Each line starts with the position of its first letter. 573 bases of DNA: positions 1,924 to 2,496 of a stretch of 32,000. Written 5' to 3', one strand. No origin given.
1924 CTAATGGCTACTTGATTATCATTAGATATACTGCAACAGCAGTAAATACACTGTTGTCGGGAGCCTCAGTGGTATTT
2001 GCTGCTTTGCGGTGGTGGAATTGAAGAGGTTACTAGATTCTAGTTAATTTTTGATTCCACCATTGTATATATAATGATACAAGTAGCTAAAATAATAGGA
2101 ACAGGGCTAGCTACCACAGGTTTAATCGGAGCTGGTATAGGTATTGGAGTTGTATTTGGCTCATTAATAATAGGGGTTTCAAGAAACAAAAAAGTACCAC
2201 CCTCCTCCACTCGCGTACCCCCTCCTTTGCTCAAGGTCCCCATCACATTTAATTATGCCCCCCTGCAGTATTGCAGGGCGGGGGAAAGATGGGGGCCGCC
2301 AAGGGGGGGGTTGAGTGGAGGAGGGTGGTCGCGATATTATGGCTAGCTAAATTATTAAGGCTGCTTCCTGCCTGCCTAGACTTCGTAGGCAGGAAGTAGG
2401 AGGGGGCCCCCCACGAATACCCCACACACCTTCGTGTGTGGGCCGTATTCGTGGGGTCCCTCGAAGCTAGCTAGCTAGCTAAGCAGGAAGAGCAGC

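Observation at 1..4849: Near-perfect 2.19-kb inverted repeat duplicating atp6 exon 2, the atp6-atp9 spacer and the 5' end of atp9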

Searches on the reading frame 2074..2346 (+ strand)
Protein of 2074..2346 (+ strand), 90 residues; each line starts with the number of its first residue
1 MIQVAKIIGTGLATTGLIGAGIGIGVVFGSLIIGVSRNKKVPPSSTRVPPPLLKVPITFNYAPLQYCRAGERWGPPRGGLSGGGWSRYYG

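Call 9: find_encoding_contigs(protein=window:2074-2346:+, flank=10000, max_places=10)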
Protein window:2074-2346:+ (90 aa): no gene with exactly this product is on record in the collection.

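Call 36: find_homologous_proteins(query=window:2074-2343:+, max_evalue=0.001)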
Query seq(90 aa) (90 aa): 479 proteins with E <= 0.001 among 500 candidates; the best 120 are listed.
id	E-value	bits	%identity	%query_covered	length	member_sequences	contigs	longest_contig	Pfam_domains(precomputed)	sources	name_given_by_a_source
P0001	5.5e-12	64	100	42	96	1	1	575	PF00137.27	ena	-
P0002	9.1e-12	63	83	46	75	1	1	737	PF00137.27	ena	-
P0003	1.0e-11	63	68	59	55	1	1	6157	PF00137.27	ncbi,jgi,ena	jgi:F-type H+-transporting ATPase subunit c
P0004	1.2e-11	63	65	83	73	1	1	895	PF00137.27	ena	-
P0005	2.0e-11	62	92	42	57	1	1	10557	PF00137.27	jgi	-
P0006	2.4e-11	61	60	68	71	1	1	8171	PF00137.27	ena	-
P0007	2.5e-11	61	76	50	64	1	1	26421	PF00137.27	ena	-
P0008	2.6e-11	61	80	49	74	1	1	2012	PF00137.27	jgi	jgi:F-type H+-transporting ATPase subunit c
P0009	2.7e-11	61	88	44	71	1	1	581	PF00137.27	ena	-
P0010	3.0e-11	61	89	42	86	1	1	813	PF00137.27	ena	-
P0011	3.7e-11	61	67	58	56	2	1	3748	PF00137.27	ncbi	-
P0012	3.8e-11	61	92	42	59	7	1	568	PF00137.27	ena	-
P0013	4.5e-11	61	60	74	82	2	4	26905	PF00137.27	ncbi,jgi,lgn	jgi:F-type H+-transporting ATPase subunit c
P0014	4.8e-11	61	89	42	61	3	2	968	PF00137.27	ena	-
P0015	5.5e-11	60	92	42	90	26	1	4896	PF00137.27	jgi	jgi:F-type H+-transporting ATPase subunit c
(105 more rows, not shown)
